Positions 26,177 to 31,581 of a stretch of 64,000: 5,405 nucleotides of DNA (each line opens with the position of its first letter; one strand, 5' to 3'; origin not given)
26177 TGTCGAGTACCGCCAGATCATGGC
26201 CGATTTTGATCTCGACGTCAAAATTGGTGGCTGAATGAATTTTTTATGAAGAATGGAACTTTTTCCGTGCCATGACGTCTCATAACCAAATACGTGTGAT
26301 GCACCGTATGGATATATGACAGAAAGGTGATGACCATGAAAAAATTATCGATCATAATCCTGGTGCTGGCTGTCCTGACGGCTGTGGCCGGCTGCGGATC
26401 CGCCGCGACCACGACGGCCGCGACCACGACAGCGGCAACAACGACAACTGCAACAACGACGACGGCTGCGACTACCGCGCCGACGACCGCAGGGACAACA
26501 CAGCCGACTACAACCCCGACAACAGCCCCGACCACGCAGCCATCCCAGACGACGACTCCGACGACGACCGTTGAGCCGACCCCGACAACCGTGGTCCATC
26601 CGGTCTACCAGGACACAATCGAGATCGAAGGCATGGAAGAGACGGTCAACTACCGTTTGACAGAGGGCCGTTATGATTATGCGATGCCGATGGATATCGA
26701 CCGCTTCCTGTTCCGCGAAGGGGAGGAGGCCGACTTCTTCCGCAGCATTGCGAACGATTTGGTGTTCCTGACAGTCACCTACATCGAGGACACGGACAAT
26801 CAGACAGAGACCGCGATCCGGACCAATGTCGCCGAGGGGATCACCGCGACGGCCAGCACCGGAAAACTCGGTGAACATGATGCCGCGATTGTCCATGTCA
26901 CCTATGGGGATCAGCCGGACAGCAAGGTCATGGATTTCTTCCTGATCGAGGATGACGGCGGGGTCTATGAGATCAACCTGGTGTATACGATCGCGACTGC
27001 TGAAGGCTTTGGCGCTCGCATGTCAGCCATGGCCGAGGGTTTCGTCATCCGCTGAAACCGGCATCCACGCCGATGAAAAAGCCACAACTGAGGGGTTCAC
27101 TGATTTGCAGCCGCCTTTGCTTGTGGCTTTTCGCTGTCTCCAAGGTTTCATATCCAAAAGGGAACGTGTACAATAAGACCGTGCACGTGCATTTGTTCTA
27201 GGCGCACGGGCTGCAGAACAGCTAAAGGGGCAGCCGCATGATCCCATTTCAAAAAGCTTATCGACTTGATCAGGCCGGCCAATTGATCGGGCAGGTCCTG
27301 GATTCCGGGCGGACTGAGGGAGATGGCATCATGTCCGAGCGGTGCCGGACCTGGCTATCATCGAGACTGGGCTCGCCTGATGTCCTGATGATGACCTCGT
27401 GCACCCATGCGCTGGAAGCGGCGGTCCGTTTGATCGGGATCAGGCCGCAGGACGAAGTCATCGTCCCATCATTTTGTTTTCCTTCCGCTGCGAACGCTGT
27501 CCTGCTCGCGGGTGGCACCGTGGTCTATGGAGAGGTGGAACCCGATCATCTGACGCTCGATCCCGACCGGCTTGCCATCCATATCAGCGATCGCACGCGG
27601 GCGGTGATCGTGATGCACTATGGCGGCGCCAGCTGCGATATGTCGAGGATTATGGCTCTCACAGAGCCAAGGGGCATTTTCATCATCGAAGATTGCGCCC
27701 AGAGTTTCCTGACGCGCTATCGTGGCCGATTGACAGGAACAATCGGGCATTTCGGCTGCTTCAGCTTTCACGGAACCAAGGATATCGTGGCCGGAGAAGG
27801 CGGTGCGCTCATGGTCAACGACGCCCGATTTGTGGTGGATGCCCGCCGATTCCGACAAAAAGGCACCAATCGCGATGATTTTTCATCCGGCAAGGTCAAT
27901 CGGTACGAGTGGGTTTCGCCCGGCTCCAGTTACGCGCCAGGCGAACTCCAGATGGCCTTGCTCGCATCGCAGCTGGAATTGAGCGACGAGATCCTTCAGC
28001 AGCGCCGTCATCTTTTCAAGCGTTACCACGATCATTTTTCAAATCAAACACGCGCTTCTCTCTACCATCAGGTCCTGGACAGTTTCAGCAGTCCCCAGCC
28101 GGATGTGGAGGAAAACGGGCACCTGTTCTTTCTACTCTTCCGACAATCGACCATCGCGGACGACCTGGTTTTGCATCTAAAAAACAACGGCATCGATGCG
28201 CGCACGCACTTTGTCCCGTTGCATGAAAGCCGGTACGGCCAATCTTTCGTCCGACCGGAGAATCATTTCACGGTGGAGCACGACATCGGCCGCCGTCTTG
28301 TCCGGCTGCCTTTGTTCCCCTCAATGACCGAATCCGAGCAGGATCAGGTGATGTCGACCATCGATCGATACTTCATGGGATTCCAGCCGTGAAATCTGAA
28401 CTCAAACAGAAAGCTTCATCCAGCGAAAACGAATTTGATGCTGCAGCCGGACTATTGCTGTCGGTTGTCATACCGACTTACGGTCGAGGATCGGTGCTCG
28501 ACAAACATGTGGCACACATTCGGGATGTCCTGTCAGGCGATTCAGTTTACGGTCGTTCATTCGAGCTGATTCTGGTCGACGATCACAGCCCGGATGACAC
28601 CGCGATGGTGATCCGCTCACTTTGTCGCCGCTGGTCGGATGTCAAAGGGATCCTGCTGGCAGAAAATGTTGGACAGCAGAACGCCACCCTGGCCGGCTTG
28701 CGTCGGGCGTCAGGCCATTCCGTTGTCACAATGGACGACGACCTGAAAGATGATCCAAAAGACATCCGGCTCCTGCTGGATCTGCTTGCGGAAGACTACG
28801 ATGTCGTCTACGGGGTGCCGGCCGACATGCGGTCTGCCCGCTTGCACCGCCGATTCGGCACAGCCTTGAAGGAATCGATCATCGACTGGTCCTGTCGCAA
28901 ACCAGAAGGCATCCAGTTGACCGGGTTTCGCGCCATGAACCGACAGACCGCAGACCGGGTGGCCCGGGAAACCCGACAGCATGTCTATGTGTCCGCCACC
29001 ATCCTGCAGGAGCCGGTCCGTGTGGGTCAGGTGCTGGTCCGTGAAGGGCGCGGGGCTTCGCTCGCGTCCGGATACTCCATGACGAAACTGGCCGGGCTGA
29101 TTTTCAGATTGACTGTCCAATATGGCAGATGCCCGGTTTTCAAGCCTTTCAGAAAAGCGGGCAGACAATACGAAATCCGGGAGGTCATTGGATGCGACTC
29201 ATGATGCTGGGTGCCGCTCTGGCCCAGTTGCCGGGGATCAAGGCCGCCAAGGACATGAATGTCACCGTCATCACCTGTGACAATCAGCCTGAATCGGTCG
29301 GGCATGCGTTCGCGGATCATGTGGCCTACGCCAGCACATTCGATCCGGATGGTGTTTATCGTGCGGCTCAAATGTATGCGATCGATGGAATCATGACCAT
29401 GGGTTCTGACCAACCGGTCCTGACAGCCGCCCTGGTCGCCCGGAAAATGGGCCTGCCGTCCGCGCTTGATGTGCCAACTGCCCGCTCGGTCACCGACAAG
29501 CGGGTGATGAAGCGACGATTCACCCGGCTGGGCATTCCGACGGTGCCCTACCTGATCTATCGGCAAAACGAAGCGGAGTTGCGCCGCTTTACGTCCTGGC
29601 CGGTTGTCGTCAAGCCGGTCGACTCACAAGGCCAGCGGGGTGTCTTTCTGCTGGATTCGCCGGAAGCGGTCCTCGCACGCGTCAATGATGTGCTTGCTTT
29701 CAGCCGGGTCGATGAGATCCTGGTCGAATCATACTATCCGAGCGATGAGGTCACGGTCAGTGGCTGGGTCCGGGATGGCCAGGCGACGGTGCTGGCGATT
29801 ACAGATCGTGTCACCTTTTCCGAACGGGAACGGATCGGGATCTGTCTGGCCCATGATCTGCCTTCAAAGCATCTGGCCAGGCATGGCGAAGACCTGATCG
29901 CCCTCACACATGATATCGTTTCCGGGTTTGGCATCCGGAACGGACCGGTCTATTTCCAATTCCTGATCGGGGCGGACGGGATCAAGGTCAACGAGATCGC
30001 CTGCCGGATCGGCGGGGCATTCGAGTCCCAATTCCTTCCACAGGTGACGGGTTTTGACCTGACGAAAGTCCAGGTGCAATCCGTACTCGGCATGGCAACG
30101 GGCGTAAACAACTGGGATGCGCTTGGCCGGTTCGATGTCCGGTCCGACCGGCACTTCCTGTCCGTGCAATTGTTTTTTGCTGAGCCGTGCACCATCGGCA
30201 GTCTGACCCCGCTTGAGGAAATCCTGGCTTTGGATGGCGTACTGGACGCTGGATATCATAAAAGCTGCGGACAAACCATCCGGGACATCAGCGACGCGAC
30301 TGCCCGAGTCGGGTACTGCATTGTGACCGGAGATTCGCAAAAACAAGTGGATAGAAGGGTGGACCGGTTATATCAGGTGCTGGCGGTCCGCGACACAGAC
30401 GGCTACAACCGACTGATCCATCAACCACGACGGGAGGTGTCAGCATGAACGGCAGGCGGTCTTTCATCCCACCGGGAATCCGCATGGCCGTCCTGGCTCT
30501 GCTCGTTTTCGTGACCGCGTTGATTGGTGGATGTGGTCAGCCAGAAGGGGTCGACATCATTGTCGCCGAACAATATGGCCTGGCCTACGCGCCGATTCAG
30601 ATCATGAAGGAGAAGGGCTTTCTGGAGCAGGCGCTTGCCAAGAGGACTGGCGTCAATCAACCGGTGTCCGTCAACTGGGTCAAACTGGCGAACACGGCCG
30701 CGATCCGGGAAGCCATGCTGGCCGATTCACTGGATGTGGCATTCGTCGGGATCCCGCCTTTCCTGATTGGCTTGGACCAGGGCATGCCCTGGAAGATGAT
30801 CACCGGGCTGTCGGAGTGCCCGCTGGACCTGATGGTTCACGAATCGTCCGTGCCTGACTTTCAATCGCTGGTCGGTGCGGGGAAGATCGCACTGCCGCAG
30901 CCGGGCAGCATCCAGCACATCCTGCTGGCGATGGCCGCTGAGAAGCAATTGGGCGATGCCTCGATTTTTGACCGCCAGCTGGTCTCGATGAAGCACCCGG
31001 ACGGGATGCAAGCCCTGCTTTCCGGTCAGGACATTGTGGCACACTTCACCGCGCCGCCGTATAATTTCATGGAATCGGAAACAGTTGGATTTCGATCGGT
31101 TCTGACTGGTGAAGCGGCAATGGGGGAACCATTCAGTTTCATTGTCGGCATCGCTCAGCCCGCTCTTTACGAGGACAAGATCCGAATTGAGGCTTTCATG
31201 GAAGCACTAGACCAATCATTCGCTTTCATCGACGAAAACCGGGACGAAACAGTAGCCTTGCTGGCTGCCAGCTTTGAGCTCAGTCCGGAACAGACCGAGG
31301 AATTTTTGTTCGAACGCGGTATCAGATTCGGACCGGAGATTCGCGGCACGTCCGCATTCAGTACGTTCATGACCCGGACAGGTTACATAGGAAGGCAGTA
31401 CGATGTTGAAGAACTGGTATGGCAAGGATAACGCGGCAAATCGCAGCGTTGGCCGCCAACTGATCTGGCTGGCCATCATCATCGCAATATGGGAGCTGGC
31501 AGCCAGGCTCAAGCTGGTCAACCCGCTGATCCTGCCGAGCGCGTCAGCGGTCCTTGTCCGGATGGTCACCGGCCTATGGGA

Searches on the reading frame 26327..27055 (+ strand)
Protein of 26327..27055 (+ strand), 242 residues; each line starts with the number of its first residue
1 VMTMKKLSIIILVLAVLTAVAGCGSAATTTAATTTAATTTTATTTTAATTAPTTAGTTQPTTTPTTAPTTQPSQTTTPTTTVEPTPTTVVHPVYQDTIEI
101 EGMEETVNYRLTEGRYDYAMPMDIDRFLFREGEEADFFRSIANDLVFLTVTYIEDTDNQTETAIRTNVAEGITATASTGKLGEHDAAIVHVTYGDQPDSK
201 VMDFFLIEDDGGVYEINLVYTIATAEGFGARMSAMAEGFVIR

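Call 5: search_protein_families(library=pfam, proteins=[window:26327-27055:+])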
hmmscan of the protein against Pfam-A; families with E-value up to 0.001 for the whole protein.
window:26327-27055:+ (242 aa): 0 families

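Call 6: search_protein_families(library=ncbifam, proteins=[window:26327-27055:+])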
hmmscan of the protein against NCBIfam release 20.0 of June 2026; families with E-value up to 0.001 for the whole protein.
window:26327-27055:+ (242 aa): 0 families

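Call 43: search_protein_families(library=pfam, proteins=[window:26327-27055:+], max_evalue=10)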
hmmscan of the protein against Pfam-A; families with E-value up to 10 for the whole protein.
window:26327-27055:+ (242 aa): 9 families
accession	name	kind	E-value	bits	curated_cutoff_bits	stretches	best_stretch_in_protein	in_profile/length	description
PF10152.14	CCDC53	-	0.14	13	24.6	1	14-88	41-110/147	Subunit CCDC53 of WASH complex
PF12685.13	SpoIIIAH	-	0.15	12.4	30.6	1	8-67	3-57/191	SpoIIIAH-like protein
PF05642.16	Sporozoite_P67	-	0.29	9.7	28.9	1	20-79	265-321/727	Sporozoite P67 surface antigen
PF14221.11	DUF4330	-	0.37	11.3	27.6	1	9-100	16-113/167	Domain of unknown function (DUF4330)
PF13627.12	LptM_cons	-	0.75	10.2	27.3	1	11-24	2-15/23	LPS-assembly lipoprotein LptM, conserved region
PF06333.17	Med13_C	-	1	9.1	26.1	1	29-88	160-216/325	Mediator complex subunit 13 C-terminal domain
PF25728.1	US29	-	1.8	7.9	27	1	22-93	16-87/324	Cytomegalovirus US29 protein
PF04388.17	Hamartin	-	1.9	7.6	25.9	1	35-94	347-413/727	Hamartin protein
PF20069.4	DUF6465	-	6.3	7.3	26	0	27-87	5-67/130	Family of unknown function (DUF6465)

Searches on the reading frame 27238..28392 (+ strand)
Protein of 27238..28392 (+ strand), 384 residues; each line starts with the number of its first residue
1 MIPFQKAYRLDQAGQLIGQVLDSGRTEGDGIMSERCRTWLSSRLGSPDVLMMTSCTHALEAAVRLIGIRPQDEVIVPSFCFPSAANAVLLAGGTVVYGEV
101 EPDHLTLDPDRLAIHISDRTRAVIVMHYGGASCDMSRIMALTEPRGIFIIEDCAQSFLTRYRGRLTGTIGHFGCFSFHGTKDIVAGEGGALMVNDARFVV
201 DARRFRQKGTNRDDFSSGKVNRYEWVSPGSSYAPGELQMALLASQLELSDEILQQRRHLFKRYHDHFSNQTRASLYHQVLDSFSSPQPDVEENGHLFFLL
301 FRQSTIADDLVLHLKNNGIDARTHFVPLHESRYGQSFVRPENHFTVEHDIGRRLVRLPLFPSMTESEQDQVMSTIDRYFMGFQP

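Call 5: search_protein_families(library=pfam, proteins=[window:27238-28392:+])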
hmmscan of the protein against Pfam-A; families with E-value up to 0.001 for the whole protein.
window:27238-28392:+ (384 aa): 2 families
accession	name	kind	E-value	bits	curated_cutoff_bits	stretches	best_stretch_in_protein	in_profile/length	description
PF01041.23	DegT_DnrJ_EryC1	-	5.8e-73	246.6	19.8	1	17-375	11-359/360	DegT/DnrJ/EryC1/StrS aminotransferase family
PF00155.27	Aminotran_1_2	-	1.8e-05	24.6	19.7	1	48-124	68-151/361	Aminotransferase class I and II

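Call 6: search_protein_families(library=ncbifam, proteins=[window:27238-28392:+])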
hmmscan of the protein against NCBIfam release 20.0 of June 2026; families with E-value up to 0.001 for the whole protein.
window:27238-28392:+ (384 aa): 19 families
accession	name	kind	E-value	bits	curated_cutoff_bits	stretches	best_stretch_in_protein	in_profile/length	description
NF008687.0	PRK11706.1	equivalog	1.3e-120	402.6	375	1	1-379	1-374/375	dTDP-4-amino-4,6-dideoxygalactose transaminase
TIGR02379.1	ECA_wecE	subfamily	1.7e-102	343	434.85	1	1-379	1-375/376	dTDP-4-amino-4,6-dideoxy-D-glucose transaminase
TIGR03588.1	PseC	equivalog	1.2e-55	189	423.5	1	28-377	27-378/380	UDP-4-amino-4,6-dideoxy-N-acetyl-beta-L-altrosamine transaminase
NF008658.2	PRK11658.1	equivalog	1.2e-48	165.7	631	1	15-376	18-374/379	UDP-4-amino-4-deoxy-L-arabinose aminotransferase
TIGR04181.1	NHT_00031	hypoth_equivalog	1.3e-42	146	420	1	17-358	16-357/359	LegC family aminotransferase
NF011936.0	PRK15407.1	equivalog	4.8e-32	111.2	423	1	67-379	109-436/440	lipopolysaccharide biosynthesis protein RfbH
TIGR04427.1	PLP_DesI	equivalog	6.1e-25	88.1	650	1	29-365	50-369/390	dTDP-4-dehydro-6-deoxyglucose aminotransferase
NF006569.0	PRK09082.1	subfamily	9.5e-10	38.1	420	1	48-152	93-202/386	methionine aminotransferase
NF005816.0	PRK07682.1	equivalog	2.3e-06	26.5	620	1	48-127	92-171/390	aminotransferase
NF041364.1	GntC_guanitoxin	equivalog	2.6e-06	26.6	415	1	48-127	62-142/356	guanitoxin biosynthesis PLP-dependent (S)-gamma-hydroxy-L-arginine cyclodehydratase GntC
NF005817.0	PRK07683.1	equivalog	3e-06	26.2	575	1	48-158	91-206/387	aminotransferase A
NF006230.0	PRK08363.1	equivalog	9.6e-06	24.6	534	1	34-126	81-173/398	alanine aminotransferase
NF006488.0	PRK08912.1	equivalog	1.2e-05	24.4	498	1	48-125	89-165/387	aminotransferase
NF009079.0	PRK12414.1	subfamily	1.8e-05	24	481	1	48-152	92-201/384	methionine aminotransferase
NF005305.0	PRK06836.1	equivalog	1.9e-05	24.1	376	1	33-125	85-176/396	pyridoxal phosphate-dependent aminotransferase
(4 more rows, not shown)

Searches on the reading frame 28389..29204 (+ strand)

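Call 5: search_protein_families(library=pfam, proteins=[window:28389-29204:+])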
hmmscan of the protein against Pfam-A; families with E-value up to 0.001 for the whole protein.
window:28389-29204:+ (271 aa): 2 families
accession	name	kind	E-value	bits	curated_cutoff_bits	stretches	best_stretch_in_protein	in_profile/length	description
PF00535.33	Glycos_transf_2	-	8.2e-23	81.6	23.3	1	25-158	1-129/168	Glycosyl transferase family 2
PF13641.12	Glyco_tranf_2_3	-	2.2e-06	28.3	27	1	24-210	3-175/230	Glycosyltransferase like family 2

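Call 6: search_protein_families(library=ncbifam, proteins=[window:28389-29204:+])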
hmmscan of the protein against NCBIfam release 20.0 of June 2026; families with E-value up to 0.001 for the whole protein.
window:28389-29204:+ (271 aa): 13 families
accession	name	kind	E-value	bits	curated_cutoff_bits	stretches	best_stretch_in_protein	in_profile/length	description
NF007986.1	PRK10714.1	equivalog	6.5e-20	71.4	529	1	24-243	8-224/316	undecaprenyl-phosphate 4-deoxy-4-formamido-L-arabinose transferase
NF047588.1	GlcsyltransPgfSStrep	equivalog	6.5e-19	68.3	500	1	23-142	2-119/308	glycosyltransferase PgfS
NF041875.1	EPS_EpsD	equivalog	1.5e-11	44.3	370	1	24-127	1-98/325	exopolysaccharide biosynthesis glycosyltransferase EpsD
TIGR03937.1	PgaC_IcaA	equivalog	3.3e-09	36.2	422.3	1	7-138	31-155/407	poly-beta-1,6-N-acetyl-D-glucosamine synthase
NF050050.1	ProtGlycPglI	equivalog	1e-08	34.9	500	1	24-151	4-126/306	GalNAc(5)-diNAcBac-PP-undecaprenol beta-1,3-glucosyltransferase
NF047683.1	TeichurnBiosyTuaG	equivalog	3.8e-08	33.3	400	1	23-123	7-101/252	teichuronic acid biosynthesis protein TuaG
NF007482.0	PRK10073.1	equivalog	7.7e-08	31.7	423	1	23-139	7-117/334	glycosyltransferase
NF038302.1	EPS_HpsE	equivalog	4.2e-06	25.9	300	1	24-119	3-97/307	hormogonium polysaccharide biosynthesis glycosyltransferase HpsE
TIGR03965.1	mycofact_glyco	equivalog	9.9e-06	24.7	280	1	25-133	77-179/467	mycofactocin biosynthesis glycosyltransferase MftF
NF010496.0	PRK13915.1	equivalog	2e-05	23.9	262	1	17-139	26-148/307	glucosyl-3-phosphoglycerate synthase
NF058614.1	PPMAGASynPpgS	equivalog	3.2e-05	23.5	370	1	26-150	4-119/226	polyprenyl-phospho-N-acetylgalactosaminyl synthase PpgS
NF038299.1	EPS_HpsN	equivalog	6.8e-05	22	425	1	23-123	2-96/317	hormogonium polysaccharide biosynthesis glycosyltransferase HpsN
TIGR04242.1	nodulat_NodC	equivalog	9.1e-05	21.6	550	1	11-126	37-149/395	chitooligosaccharide synthase NodC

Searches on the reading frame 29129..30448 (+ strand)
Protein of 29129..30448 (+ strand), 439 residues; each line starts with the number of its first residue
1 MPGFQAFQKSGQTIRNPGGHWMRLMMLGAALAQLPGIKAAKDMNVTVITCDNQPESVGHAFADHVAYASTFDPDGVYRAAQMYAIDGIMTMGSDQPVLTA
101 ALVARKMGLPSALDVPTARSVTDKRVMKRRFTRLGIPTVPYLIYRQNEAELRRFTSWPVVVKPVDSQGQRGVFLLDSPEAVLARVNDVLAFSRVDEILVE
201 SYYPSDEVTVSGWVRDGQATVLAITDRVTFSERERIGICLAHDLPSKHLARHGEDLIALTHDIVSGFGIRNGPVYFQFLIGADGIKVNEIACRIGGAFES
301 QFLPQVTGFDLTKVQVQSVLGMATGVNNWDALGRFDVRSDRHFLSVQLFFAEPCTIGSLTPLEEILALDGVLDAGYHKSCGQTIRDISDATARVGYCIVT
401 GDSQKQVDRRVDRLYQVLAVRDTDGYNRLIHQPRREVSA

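Call 5: search_protein_families(library=pfam, proteins=[window:29129-30448:+])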
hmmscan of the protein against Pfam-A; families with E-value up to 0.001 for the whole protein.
window:29129-30448:+ (439 aa): 4 families
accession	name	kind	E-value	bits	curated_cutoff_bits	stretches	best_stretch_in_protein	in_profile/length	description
PF18603.7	LAL_C2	-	3e-11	43.9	29.4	1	349-418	3-73/78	L-amino acid ligase C-terminal domain 2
PF13535.11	ATP-grasp_4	-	1.3e-07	31.9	27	1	157-297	3-156/160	ATP-grasp domain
PF02786.22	CPSase_L_D2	-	1.7e-05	24.9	19.8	1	123-321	1-205/211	Carbamoyl-phosphate synthase L chain, ATP binding domain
PF01071.24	GARS_A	-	0.0005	20.4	27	0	122-218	1-104/194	Phosphoribosylglycinamide synthetase, ATP-grasp (A) domain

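Call 6: search_protein_families(library=ncbifam, proteins=[window:29129-30448:+])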
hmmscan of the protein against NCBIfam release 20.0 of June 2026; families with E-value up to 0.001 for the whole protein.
window:29129-30448:+ (439 aa): 13 families
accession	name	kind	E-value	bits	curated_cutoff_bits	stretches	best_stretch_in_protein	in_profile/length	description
NF002563.0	PRK02186.1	subfamily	5.9e-28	97.6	625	1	65-421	50-395/890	argininosuccinate lyase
NF041595.1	dap_A_syn_DdaF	equivalog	3.6e-17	62.2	840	1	76-413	69-408/424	dapdiamide A synthase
NF005543.0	PRK07206.1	subfamily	1.3e-14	53.7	302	1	91-408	76-398/416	hypothetical protein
NF002527.0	PRK01966.1-3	equivalog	1.3e-07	31.2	310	1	122-228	117-226/332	D-alanine--D-alanine ligase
NF009402.0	PRK12767.1-1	equivalog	1.4e-07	30.7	218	1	42-296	27-278/329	carbamoyl phosphate synthase-like protein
TIGR01205.1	D_ala_D_alaTIGR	subfamily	7.7e-07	28.4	245.65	1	121-217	104-205/318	D-alanine--D-alanine ligase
TIGR01161.1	purK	equivalog_domain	2.5e-06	27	318.4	1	37-294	15-266/362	5-(carboxyamino)imidazole ribonucleotide synthase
NF006766.0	PRK09288.1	equivalog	2.9e-06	26.3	339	1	22-202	13-197/396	formate-dependent phosphoribosylglycinamide formyltransferase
TIGR01369.1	CPSaseII_lrg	equivalog_domain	5.7e-06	24.2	1027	1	36-322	580-867/1052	carbamoyl-phosphate synthase (glutamine-hydrolyzing) large subunit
NF002378.0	PRK01372.1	subfamily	8.7e-06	24.7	243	1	122-224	99-199/305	D-alanine--D-alanine ligase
NF053643.1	Ddl_archaea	equivalog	2e-05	23.7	500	1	22-211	1-188/367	putative pseudomurein biosynthesis ATP-grasp protein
NF009405.0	PRK12767.1-4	equivalog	2.7e-05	23.3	390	1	120-318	109-287/320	carbamoyl phosphate synthase-like protein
TIGR03909.1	pyrrolys_PylC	equivalog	0.00064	18.5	248.3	1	39-211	17-175/374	3-methylornithine--L-lysine ligase PylC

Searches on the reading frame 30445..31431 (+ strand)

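Call 5: search_protein_families(library=pfam, proteins=[window:30445-31431:+])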
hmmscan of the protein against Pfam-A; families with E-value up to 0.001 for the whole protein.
window:30445-31431:+ (328 aa): 1 family
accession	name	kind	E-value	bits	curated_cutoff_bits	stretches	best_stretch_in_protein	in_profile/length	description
PF13379.11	NMT1_2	-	1e-07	32.5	24.7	1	48-262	18-238/252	NMT1-like family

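Call 6: search_protein_families(library=ncbifam, proteins=[window:30445-31431:+])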
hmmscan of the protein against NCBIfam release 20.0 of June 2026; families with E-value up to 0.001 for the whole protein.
window:30445-31431:+ (328 aa): 2 families
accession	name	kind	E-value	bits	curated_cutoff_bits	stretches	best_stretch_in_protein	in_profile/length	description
TIGR01728.1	SsuA_fam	subfamily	1.2e-21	77.2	163.5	1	43-326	6-285/290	aliphatic sulfonate ABC transporter substrate-binding protein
NF040735.1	SBP_SaoX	equivalog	1.8e-05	24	300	1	64-215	20-169/330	ABC transporter substrate-binding subunit SaoX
